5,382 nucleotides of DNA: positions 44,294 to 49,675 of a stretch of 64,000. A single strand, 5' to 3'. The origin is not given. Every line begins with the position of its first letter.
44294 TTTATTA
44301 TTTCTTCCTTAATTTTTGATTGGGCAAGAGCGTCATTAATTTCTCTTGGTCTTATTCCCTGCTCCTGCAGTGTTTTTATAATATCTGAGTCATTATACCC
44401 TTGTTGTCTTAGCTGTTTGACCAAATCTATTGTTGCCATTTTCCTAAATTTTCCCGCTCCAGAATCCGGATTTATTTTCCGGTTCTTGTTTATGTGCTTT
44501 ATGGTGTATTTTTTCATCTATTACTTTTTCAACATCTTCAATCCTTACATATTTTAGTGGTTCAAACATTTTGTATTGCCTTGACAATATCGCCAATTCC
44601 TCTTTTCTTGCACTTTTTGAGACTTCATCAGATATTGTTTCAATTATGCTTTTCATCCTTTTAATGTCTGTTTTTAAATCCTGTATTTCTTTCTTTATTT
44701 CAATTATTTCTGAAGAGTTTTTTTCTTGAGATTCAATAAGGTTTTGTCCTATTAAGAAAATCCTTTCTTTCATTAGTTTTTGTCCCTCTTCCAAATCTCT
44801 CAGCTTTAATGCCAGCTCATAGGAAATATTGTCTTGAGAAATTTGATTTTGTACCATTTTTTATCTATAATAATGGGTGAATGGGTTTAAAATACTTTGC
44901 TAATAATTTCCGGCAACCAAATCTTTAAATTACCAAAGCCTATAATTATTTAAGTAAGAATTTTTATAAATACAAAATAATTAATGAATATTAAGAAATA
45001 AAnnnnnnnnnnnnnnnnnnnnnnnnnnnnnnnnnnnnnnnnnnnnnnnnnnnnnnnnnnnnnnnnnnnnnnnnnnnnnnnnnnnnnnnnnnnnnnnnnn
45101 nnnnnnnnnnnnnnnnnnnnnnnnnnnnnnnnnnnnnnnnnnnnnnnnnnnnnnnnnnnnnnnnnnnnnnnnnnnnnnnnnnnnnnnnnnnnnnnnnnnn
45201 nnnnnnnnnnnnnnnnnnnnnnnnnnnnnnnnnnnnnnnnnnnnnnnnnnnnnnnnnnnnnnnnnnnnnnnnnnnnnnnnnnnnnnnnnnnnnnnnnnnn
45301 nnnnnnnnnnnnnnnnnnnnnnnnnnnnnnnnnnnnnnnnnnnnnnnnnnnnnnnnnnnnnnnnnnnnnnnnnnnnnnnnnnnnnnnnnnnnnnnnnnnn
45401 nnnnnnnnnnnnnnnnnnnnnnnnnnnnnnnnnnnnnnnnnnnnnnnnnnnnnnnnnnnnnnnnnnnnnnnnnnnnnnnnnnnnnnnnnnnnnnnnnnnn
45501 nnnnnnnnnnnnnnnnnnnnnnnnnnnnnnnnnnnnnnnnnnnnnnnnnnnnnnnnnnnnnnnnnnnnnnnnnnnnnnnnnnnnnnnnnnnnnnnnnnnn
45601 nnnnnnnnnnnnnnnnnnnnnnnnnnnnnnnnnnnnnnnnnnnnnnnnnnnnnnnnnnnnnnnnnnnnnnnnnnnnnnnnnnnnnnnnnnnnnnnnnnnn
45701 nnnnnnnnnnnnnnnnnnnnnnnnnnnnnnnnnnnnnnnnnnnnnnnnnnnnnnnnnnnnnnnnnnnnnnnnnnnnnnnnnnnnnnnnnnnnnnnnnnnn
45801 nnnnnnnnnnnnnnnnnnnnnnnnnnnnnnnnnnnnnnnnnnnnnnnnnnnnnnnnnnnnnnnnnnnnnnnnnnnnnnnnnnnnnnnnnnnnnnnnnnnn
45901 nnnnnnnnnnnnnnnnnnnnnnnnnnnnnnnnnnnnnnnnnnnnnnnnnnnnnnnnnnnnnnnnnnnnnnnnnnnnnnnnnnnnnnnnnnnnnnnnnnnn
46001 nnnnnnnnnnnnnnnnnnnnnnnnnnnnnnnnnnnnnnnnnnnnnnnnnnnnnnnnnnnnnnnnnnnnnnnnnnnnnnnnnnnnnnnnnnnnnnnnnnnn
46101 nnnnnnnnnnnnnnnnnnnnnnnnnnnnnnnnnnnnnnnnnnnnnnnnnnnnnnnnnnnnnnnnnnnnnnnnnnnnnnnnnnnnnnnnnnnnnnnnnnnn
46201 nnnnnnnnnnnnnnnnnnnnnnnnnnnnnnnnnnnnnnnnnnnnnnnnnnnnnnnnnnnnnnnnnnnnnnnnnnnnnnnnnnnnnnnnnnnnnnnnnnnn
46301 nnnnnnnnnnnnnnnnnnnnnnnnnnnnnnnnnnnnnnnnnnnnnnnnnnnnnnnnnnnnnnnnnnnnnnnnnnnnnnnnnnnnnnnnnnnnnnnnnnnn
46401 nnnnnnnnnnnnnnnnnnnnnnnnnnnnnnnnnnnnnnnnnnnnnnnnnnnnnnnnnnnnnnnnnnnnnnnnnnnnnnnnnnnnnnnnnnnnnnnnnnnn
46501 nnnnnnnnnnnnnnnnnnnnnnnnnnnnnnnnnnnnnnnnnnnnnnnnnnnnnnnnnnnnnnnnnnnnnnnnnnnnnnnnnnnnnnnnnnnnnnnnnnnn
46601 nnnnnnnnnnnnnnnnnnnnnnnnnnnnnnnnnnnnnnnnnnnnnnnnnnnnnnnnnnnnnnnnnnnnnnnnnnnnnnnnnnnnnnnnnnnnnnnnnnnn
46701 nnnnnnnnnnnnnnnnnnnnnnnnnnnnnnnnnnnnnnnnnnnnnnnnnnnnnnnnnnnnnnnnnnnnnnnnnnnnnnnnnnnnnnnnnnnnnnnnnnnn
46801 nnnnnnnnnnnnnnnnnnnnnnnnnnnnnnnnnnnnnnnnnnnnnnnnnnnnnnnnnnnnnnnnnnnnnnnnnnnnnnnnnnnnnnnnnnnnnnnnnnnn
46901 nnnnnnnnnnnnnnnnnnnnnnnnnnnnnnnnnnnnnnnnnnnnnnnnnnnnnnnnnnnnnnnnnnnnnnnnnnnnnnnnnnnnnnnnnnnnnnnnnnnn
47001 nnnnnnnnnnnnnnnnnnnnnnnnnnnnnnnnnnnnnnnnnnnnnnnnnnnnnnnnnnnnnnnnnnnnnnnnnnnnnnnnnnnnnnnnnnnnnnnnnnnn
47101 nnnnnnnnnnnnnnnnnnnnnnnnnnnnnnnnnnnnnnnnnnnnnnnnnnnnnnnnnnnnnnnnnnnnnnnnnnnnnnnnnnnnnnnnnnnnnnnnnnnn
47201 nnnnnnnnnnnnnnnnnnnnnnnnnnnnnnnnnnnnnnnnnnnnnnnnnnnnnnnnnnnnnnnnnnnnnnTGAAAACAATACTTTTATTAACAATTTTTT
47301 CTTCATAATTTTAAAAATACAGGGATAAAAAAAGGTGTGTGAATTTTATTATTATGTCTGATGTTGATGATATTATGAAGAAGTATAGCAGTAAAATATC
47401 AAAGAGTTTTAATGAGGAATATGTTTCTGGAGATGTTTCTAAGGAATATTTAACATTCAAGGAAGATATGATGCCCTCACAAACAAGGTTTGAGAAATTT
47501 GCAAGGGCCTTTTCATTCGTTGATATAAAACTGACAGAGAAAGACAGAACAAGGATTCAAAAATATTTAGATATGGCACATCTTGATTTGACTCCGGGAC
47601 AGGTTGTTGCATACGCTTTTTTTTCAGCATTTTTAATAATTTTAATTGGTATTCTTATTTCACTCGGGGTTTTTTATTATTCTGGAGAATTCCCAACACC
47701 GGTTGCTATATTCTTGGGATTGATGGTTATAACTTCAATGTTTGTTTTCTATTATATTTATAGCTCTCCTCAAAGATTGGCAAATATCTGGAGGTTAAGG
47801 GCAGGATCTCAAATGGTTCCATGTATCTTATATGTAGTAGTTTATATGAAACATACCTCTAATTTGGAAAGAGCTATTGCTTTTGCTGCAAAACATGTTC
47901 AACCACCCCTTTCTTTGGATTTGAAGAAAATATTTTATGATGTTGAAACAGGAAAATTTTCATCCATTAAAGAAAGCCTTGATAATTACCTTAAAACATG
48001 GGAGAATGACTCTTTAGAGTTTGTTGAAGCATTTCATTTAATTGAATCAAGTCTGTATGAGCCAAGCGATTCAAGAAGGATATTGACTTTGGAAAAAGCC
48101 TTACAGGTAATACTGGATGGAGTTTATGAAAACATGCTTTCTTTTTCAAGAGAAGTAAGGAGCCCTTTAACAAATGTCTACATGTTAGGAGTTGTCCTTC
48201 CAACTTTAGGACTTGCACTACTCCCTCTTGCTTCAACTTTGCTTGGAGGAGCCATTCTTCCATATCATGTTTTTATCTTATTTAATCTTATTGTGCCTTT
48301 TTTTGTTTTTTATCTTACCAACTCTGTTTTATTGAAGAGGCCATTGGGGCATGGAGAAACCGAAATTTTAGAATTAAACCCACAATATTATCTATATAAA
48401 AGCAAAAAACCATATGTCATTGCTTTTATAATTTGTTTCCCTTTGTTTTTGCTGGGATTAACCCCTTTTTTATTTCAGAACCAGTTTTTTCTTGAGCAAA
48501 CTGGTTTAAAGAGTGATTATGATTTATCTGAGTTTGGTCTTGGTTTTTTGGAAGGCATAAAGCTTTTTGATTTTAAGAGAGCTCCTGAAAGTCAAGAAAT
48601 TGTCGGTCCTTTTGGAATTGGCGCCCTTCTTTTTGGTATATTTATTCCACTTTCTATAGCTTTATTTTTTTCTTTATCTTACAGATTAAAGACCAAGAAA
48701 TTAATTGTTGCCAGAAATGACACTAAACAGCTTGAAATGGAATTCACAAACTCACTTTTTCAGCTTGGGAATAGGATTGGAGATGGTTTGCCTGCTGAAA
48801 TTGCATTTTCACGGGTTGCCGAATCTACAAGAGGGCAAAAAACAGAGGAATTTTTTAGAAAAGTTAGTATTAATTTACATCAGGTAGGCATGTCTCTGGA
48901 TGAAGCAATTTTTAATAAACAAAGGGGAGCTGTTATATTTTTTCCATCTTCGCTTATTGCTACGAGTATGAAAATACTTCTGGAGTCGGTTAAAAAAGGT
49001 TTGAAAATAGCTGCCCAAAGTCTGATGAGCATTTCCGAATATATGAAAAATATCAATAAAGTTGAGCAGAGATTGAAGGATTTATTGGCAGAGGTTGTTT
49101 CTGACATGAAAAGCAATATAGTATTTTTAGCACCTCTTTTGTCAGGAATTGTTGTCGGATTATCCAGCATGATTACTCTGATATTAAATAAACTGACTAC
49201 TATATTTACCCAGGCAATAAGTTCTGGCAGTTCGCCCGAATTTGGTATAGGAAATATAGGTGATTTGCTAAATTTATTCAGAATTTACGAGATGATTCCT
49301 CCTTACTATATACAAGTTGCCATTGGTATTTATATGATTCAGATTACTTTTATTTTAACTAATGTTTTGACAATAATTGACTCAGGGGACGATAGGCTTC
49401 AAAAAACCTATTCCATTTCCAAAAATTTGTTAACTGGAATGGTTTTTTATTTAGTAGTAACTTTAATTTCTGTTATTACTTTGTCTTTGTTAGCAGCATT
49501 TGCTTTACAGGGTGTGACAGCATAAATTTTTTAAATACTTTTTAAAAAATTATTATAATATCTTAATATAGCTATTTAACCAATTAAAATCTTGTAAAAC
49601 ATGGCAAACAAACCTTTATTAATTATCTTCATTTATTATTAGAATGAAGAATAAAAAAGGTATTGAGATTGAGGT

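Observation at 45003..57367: Complete type IV pilus-like locus with bacterial-style G|FxxxE prepilin signatures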

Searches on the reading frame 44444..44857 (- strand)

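Call 4: search_protein_families(library=pfam, proteins=[window:44444-44857:-], max_evalue=1)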
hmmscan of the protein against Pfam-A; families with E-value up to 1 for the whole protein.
window:44444-44857:- (137 aa): 11 families
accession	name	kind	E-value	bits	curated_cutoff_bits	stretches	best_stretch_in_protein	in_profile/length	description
PF06419.17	COG6_N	-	0.0023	18.5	27.4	1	37-86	21-70/114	Conserved oligomeric complex COG6, N-terminal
PF14257.11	DUF4349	-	0.016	15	27.7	1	43-82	109-148/213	Domain of unknown function (DUF4349)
PF04977.20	DivIC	-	0.023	14.9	28.9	1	45-98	13-68/80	Septum formation initiator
PF07989.16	Cnn_1N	-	0.024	15.3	28.5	1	13-77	17-71/74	Centrosomin N-terminal motif 1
PF18749.7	SNAD3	-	0.032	13.9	27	1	25-92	221-288/379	Secreted Novel AID/APOBEC-like Deaminase 3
PF18052.6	Rx_N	-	0.041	14.4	27.7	1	40-125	9-84/93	Rx N-terminal domain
PF01496.24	V_ATPase_I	-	0.053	11.9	30.7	1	17-122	37-143/815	V-type ATPase 116kDa subunit family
PF06319.18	MmcB-like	-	0.18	11.9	22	1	40-66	46-72/148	DNA repair protein MmcB-like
PF05549.16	Allexi_40kDa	-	0.19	11.7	26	1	48-126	70-147/271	Allexivirus 40kDa protein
PF10186.14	ATG14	-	0.2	11.2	33.2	1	16-119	61-151/347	Vacuolar sorting 38 and autophagy-related subunit 14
PF07889.17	DUF1664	-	0.69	10.4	34.6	1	16-80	51-118/124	Protein of unknown function (DUF1664)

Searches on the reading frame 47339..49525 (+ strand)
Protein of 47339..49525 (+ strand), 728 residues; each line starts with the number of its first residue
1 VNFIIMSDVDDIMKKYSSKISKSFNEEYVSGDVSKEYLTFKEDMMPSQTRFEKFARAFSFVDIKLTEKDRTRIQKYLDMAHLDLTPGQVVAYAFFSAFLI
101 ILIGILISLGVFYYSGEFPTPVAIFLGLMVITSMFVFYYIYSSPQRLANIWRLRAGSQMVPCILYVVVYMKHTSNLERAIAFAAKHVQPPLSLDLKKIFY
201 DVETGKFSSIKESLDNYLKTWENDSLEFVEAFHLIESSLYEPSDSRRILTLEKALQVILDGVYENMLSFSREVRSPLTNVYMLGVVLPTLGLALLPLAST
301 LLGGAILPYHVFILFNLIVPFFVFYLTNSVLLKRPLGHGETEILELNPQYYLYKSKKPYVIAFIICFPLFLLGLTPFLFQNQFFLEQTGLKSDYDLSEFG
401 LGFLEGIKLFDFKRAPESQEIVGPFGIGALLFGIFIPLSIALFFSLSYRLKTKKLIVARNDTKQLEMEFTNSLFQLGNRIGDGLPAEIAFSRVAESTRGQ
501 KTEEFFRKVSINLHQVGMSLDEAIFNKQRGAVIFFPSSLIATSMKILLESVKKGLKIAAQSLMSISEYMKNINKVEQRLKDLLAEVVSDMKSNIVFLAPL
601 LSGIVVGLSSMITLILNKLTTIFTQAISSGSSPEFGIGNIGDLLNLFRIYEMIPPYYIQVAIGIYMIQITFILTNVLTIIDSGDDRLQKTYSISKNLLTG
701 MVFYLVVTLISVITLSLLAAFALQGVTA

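Call 3: search_protein_families(library=pfam, proteins=[window:47339-49525:+], max_evalue=1)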
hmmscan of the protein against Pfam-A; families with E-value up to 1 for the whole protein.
window:47339-49525:+ (728 aa): 0 families

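Call 6: search_protein_families(library=ncbifam, proteins=[window:47339-49525:+], max_evalue=1)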
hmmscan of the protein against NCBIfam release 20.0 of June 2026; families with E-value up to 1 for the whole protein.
window:47339-49525:+ (728 aa): 0 families

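Call 8: search_solved_structures(query=window:47339-49525:+, max_evalue=10)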
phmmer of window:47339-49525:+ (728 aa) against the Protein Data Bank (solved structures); distinct sequences matched with E-value up to 10: 0.

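Call 28: search_solved_structures(query=A1, max_evalue=10, show_alignments=2)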
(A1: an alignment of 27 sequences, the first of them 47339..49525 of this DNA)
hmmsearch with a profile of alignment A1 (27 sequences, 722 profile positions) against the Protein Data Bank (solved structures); distinct sequences matched with E-value up to 10: 3.
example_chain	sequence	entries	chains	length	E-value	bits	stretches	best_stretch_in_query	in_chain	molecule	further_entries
10ed_A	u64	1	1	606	2.3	9.7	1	271-329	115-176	histidine kinase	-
6zpm_A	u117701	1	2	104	5.8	8.4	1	10-82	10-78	Trypanosoma cruzi KKT4 117-218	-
8ikj_R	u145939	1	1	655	6.4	8.3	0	68-151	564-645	Adhesion G protein-coupled receptor E5,Soluble cytochrome b562,Adhesion G protein-coupled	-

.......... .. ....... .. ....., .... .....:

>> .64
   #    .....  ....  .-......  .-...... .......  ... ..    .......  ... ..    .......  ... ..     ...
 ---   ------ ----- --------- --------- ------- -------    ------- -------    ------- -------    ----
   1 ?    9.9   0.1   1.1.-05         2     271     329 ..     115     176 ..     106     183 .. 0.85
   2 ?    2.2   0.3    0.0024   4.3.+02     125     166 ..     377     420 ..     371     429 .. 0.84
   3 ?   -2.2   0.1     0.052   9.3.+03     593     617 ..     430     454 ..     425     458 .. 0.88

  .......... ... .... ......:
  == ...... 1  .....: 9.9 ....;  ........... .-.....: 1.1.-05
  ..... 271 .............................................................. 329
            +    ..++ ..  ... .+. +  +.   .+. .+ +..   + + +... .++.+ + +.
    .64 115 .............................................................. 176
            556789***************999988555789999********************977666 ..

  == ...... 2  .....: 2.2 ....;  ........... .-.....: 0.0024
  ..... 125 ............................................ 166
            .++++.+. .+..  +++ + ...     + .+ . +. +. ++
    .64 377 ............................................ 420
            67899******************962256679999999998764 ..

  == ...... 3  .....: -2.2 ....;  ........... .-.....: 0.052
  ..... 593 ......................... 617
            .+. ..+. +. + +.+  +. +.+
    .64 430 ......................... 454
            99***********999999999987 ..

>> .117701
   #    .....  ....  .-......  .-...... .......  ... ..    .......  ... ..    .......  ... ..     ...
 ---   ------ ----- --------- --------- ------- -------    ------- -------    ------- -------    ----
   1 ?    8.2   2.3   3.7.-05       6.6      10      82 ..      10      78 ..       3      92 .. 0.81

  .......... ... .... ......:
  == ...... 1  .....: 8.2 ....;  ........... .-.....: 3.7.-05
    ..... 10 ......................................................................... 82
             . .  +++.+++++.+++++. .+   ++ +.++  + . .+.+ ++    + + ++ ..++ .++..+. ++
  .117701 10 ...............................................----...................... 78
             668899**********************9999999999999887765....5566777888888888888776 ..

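Call 30: find_homologous_proteins(query=window:47339-49525:+, max_evalue=0.001)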
Query window:47339-49525:+ (728 aa): 3689 proteins with E <= 0.001 among 8000 candidates; the best 120 are listed.
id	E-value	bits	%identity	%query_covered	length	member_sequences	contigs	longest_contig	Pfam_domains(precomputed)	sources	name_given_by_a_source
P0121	0.0e+0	1571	100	100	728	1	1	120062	-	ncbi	ncbi:MAG: hypothetical protein QXI33_00570 [Candidatus Pacearchaeota archaeon]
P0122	0.0e+0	1387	86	99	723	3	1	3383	-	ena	-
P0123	0.0e+0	1372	84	99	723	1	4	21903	-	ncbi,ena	-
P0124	0.0e+0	1064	67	99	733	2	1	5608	-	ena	-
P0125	0.0e+0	1063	67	99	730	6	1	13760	-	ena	-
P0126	0.0e+0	1059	67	99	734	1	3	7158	-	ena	-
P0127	0.0e+0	1058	67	99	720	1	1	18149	-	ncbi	-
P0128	0.0e+0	1056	66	99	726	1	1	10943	-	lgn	-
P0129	0.0e+0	1053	66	99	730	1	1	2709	-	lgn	-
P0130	0.0e+0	1046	66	99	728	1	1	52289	-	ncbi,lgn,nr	ncbi:hypothetical protein HYW74_04915 [Candidatus Pacearchaeota archaeon]|nr:hypothetical protein [C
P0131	0.0e+0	1041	66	99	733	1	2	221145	-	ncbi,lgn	ncbi:MAG: hypothetical protein QW727_00640 [Candidatus Pacearchaeota archaeon]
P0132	0.0e+0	1040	65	99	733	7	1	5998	-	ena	-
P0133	0.0e+0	1040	65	99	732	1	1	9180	-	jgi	jgi:hypothetical protein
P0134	0.0e+0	1039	65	99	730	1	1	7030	-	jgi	-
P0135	0.0e+0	1039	65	99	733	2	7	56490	-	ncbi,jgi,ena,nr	ncbi:hypothetical protein J4477_04235 [Candidatus Pacearchaeota archaeon]|nr:hypothetical protein [C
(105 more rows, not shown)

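Call 42: predict_structure(alignment_id=A2)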
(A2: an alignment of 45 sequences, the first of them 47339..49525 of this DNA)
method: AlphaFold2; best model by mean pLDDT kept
length: 728 residues; sequences in the alignment: 45
mean_pLDDT: 79.9   pTM: 0.78
mean pLDDT of the five models: 79.9, 78.5, 76.3, 76.0, 72.4
residues with pLDDT >= 90: 108; 70-90: 526; 50-70: 53; < 50: 41
segments of 3 or more residues with pLDDT < 50: 1-31, 337-339, 634-638
pLDDT, mean of each block of 10 residues (from residue 1): 38 41 40 58 64 81 83 84 84 91 90 83 88 90 85 79 84 82 80 83 81 87 86 90 85 86 79 81 83 81 82 85 83 58 69 87 94 88 83 79 76 77 86 93 93 84 83 82 79 84 86 83 82 79 79 73 76 78 81 87 90 82 68 48 65 89 91 85 78 91 93 89 68
secondary structure, 60 per line:
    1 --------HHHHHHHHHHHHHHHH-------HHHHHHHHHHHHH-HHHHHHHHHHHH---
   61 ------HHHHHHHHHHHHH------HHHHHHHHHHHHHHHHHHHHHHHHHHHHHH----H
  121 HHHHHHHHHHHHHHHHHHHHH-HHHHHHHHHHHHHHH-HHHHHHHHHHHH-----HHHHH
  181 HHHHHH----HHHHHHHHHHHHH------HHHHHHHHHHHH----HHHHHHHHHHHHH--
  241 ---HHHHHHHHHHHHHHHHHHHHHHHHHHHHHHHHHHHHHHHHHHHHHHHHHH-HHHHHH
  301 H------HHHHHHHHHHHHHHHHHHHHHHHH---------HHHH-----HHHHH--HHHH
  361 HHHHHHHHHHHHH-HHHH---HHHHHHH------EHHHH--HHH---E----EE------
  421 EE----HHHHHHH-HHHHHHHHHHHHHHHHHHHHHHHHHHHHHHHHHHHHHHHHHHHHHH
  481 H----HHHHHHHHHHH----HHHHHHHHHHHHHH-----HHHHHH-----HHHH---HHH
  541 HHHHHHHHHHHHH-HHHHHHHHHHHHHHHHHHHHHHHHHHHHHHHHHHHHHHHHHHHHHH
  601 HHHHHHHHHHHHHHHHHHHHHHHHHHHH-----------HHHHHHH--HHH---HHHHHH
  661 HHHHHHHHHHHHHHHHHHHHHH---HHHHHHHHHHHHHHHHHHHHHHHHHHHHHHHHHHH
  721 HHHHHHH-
elements in order (helices of 4 or more, strands of 3 or more residues): H9-24 H32-44 H46-57 H67-79 H86-115 H120-141 H143-157 H159-170 H176-186 H191-203 H210-221 H226-238 H244-293 H295-301 H308-331 H341-344 H350-354 H357-373 H375-378 H382-388 H396-399 H427-433 H435-481 H486-496 H501-514 H520-525 H531-534 H538-553 H555-628 H640-646 H655-682 H686-727

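Call 44: fold_search(model_id=the predicted structure, library=pdb)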
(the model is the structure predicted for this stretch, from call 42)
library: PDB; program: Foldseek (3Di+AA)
matches with E <= 10: 179; with E <= 0.001: 0
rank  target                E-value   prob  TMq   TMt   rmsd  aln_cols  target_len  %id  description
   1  3jc8_Ca               2.9e-01  0.66  0.15  0.27  15.8       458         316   11  Architectural model of the type IVa pilus machine in a piliated state (released 2016-03-16)
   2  6xr1                  3.3e-01  0.15  0.11  0.14  33.6       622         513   12  Computationally designed right-handed alpha/alpha single-chain toroid with 9 repeats (released 2021-07-14)
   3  2vmb_B                4.7e-01  1.00  0.14  0.69   3.3       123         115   17  The three-dimensional structure of the cytoplasmic domains of EpsF from the Type 2 Secretion System of Vibrio cholerae (released 2009-02-10)
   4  9krl                  4.8e-01  0.07  0.10  0.09  39.5       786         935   12  Cryo-EM structure of human ABCC4 (cAMP-bound) (released 2025-09-24)
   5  3c1q_B                5.9e-01  1.00  0.13  0.67   3.5       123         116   17  The three-dimensional structure of the cytoplasmic domains of EpsF from the Type 2 Secretion System of Vibrio cholerae (released 2009-02-03)
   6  2vmb_A                6.1e-01  1.00  0.14  0.68   3.2       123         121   17  The three-dimensional structure of the cytoplasmic domains of EpsF from the Type 2 Secretion System of Vibrio cholerae (released 2009-02-10)
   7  9mvz_D                6.9e-01  0.04  0.08  0.07  54.4       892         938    9  Tripartite complex of MmpL5-S5-AcpM from Mycolicibacterium smegmatis (released 2025-07-30)
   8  5nbg_B                7.8e-01  1.00  0.13  0.72   3.2       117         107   20  Structure of the cytoplasmic domain I of OutF in the D. dadantii type II secretion system (released 2018-03-21)
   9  3c1q_A                8.5e-01  1.00  0.13  0.67   3.1       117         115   18  The three-dimensional structure of the cytoplasmic domains of EpsF from the Type 2 Secretion System of Vibrio cholerae (released 2009-02-03)
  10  5nbg_A                8.5e-01  1.00  0.13  0.71   3.2       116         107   21  Structure of the cytoplasmic domain I of OutF in the D. dadantii type II secretion system (released 2018-03-21)
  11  2vma_B                8.5e-01  0.99  0.13  0.64   4.3       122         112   17  The three-dimensional structure of the cytoplasmic domains of EpsF from the Type 2 Secretion System of Vibrio cholerae (released 2009-02-10)
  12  2vma_A                9.5e-01  0.99  0.13  0.65   3.4       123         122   15  The three-dimensional structure of the cytoplasmic domains of EpsF from the Type 2 Secretion System of Vibrio cholerae (released 2009-02-10)
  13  9hkm_A                9.5e-01  0.04  0.08  0.11  31.9       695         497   10  Transient activated state of BetP-M150E (released 2025-12-17)
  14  9syj_A                9.5e-01  0.03  0.07  0.07  37.1       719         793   12  Asymmetric hexameric MmpS4-MmpL4 complex from Mycobacterium tuberculosis with "short" coiled-coil domain (released 2026-01-28)
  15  7zjr                  1.4e+00  0.06  0.07  0.14  26.7       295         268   10  X-ray structure of the periplasmic region of PilJ from P. aeruginosa (released 2022-04-27)
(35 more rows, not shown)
